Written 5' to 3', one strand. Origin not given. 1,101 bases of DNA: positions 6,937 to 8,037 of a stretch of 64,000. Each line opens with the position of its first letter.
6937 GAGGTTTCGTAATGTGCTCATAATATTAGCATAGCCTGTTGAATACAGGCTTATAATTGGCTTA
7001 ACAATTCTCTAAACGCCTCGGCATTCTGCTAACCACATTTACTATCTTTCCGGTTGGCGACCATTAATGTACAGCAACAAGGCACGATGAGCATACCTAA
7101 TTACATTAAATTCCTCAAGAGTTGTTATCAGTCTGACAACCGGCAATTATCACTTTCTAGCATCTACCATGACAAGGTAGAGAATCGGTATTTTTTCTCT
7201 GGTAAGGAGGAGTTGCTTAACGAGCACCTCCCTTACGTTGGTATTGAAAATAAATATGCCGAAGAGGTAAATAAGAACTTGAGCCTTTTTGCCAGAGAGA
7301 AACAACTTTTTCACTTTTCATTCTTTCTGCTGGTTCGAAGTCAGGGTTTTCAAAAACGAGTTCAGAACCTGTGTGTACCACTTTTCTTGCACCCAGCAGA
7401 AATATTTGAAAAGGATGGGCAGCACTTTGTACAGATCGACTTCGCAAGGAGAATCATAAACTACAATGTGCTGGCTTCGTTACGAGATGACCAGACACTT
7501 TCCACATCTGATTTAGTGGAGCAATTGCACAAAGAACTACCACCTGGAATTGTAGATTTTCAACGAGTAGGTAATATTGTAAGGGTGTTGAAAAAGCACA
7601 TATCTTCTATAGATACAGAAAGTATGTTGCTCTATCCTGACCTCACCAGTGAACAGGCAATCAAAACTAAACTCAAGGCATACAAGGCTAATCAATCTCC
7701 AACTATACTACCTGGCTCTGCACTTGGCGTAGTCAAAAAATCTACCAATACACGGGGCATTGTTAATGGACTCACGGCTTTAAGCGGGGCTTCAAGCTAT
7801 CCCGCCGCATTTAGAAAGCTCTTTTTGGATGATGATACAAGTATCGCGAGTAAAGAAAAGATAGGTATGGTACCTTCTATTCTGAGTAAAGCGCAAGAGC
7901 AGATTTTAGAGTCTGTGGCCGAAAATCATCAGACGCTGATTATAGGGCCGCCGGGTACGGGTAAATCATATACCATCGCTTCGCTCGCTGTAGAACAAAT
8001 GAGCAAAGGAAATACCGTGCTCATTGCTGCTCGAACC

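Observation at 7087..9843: Upf1/DNA2-type helicase fused to a Vsr/DUF559-like endonuclease fold, with an orphan N-terminal domain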

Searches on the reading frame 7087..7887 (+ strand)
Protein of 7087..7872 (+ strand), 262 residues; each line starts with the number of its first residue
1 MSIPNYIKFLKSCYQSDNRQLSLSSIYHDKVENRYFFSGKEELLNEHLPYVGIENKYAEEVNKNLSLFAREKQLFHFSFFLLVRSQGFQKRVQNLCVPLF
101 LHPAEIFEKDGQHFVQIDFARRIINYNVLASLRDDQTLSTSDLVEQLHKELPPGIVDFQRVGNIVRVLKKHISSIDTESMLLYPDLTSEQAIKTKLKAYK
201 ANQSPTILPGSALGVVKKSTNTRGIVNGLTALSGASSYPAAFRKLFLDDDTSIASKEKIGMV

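Call 29: predict_structure(alignment_id=A2)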
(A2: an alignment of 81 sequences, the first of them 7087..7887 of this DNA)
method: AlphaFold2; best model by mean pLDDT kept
length: 267 residues; sequences in the alignment: 81
mean_pLDDT: 89.5   pTM: 0.79
mean pLDDT of the five models: 89.5, 89.2, 88.7, 88.0, 87.7
residues with pLDDT >= 90: 173; 70-90: 68; 50-70: 23; < 50: 3
segments of 3 or more residues with pLDDT < 50: 265-267
pLDDT, mean of each block of 10 residues (from residue 1): 88 73 93 98 95 98 96 97 91 96 98 97 91 84 90 91 97 97 98 97 96 91 77 87 83 58 50
secondary structure, 60 per line:
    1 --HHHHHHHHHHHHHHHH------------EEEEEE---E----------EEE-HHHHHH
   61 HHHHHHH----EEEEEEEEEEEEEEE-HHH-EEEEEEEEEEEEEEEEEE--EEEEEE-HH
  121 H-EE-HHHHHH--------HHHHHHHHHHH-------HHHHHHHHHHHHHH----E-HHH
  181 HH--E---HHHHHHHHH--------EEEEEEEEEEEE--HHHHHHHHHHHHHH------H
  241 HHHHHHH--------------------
elements in order: H3-18 E31-36 E51-53 H55-67 E72-86 E92-109 E112-117 H126-131 H140-150 H158-171 H178-182 H189-197 E206-217 H220-233 H240-247

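Call 45: search_protein_families(library=pfam, alignment_id=A5, max_evalue=10)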
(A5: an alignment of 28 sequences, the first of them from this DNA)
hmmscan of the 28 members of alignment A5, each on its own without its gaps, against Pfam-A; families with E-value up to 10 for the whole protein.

A. member 1, seq(261 aa): 0 families

B. families by the number of members that match (of 28 scanned): 20 families
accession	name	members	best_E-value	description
PF13195.11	DUF4011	8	0.00067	Protein of unknown function (DUF4011)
PF22710.1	SNaCT1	1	0.0026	Short NACHT-associated C-Terminal domain, family 1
PF22724.1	NCAB1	1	0.0062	NACHT C-terminal Alpha/Beta 1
PF24390.1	PRTase-CE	1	0.0078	PRTase-CE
PF01628.27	HrcA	1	0.011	HrcA protein C terminal domain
PF06819.16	Arc_PepC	1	0.012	Archaeal Peptidase A24 C-terminal Domain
PF01471.23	PG_binding_1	1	0.015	Putative peptidoglycan binding domain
PF25007.1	DYH2-5-8_CC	1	0.031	Dynein axonemal heavy chain 2/5/8 coiled-coil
PF16276.10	NPM1-C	1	0.043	Nucleophosmin C-terminal domain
PF08766.16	DEK_C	1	0.045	DEK C terminal domain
PF07580.19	Peptidase_M26_C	1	0.12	M26 IgA1-specific Metallo-endopeptidase C-terminal region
PF09403.15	FadA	1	0.12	Adhesion protein FadA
PF00403.32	HMA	1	0.13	Heavy-metal-associated domain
PF17347.7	DUF5377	1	0.14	Family of unknown function (DUF5377)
PF16222.10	DUF4881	1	0.17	Domain of unknown function (DUF4881)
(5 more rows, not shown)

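Call 46: search_solved_structures(query=A5, max_evalue=10, show_alignments=2)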
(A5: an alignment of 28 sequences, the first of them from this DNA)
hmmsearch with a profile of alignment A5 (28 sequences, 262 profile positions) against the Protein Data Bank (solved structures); distinct sequences matched with E-value up to 10: 0.

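Call 60: search_protein_representatives(alignment_id=A5)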
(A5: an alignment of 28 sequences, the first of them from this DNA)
Query: 28 sequences, 262 profile positions. Proteins with E-value up to 0.001 (for the whole library): 645; up to 1e-10: 526; up to 1e-30: 355. The best 150 are listed.
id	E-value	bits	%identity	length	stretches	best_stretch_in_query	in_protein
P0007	8.0e-89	314.0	-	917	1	2-254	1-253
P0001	1.5e-83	296.7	-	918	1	1-261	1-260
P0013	1.7e-82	293.2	-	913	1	1-259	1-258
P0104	2.5e-82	292.7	-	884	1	3-250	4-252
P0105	8.4e-78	277.8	-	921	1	1-257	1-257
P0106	1.3e-76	273.9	-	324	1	2-260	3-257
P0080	2.6e-76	272.9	-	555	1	3-258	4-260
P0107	6.1e-76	271.7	-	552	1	3-251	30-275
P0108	2.3e-75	269.8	-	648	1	2-257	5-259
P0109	3.3e-74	266.1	-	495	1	3-257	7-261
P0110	1.7e-73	263.7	-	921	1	3-255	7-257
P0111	2.9e-73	262.9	-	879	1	1-252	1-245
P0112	5.9e-73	261.9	-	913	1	1-258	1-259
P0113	2.0e-72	260.2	-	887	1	22-256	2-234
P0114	2.5e-72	259.9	-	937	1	3-257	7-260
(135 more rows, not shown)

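Call 105: search_dna_similar(query=window:7087-7872:+, collection=plasmids, mode=protein, max_evalue=0.001, max_rows=15)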
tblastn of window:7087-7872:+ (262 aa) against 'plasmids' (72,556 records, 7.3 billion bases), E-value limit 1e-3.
Records with a match: 1; places in all: 1; records where one place covers at least 80% of the query: 1.
Best place of each record, by identity: <60% 1.
By first word of the organism name: Persicobacter 1.
By predicted mobility (MOB-suite, as given by PLSDB): non-mobilizable 1.
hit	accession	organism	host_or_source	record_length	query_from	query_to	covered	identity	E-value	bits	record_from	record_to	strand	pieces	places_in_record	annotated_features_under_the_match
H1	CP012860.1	Persicobacter sp. JZB09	cell culture,soil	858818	5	259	97%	23.7%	7e-15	81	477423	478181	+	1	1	record has no annotation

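Call 106: search_dna_similar(query=window:7087-7872:+, collection=phages, mode=protein, max_evalue=0.001, max_rows=15)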
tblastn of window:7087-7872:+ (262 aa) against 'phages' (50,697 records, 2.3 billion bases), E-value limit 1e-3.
No match.

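Call 120: fold_search(model_id=the predicted structure, library=viral)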
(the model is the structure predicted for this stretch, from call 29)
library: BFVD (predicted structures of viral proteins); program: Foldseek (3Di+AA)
matches with E <= 10: 717; with E <= 0.001: 1
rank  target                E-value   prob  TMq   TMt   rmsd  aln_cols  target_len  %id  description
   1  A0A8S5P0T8            1.3e-06  1.00  0.48  0.32   9.3       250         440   14  AAA domain protein [Myoviridae sp. ctakU3]
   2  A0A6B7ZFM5            1.9e-02  0.18  0.14  0.15  17.3       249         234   12  Uncharacterized protein [Klebsiella phage N1M2]
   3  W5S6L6                2.4e-02  0.08  0.10  0.10  17.1       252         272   12  Uncharacterized protein [Pithovirus sibericum]
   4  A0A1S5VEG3            2.9e-02  0.06  0.12  0.06  24.8       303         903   11  (no name in the UniProt tables at hand)
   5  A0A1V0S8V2            5.2e-02  0.11  0.12  0.09  19.4       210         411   11  Uncharacterized protein [Catovirus CTV1]
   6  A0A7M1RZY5            5.2e-02  0.09  0.12  0.14  18.8       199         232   10  Single stranded DNA-binding protein [uncultured phage cr110_1]
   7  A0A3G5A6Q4            5.6e-02  0.13  0.11  0.17  16.4       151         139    8  Uncharacterized protein [Harvfovirus sp.]
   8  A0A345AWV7            5.9e-02  0.14  0.17  0.05  21.7       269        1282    9  (no name in the UniProt tables at hand)
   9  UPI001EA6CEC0         7.9e-02  0.09  0.12  0.16  15.3       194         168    8  (no name look-up for this kind of identifier)
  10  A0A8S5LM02            8.4e-02  0.15  0.11  0.20  14.2       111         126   16  Uncharacterized protein [Podoviridae sp. ctiuS14]
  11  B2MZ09                8.4e-02  0.06  0.12  0.10  24.7       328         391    9  Glycoprotein D [Infectious laryngotracheitis virus]
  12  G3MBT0                8.9e-02  0.05  0.12  0.11  23.8       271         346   11  Gp214 [Bacillus phage G]
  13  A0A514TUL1            9.4e-02  0.11  0.15  0.16  17.3       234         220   10  Uncharacterized protein [Aeromonas phage PS1]
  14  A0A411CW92            1.1e-01  0.05  0.08  0.09  17.1       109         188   13  (no name in the UniProt tables at hand)
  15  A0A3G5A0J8            1.1e-01  0.06  0.10  0.11  17.5       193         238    8  Uncharacterized protein [Faunusvirus sp.]
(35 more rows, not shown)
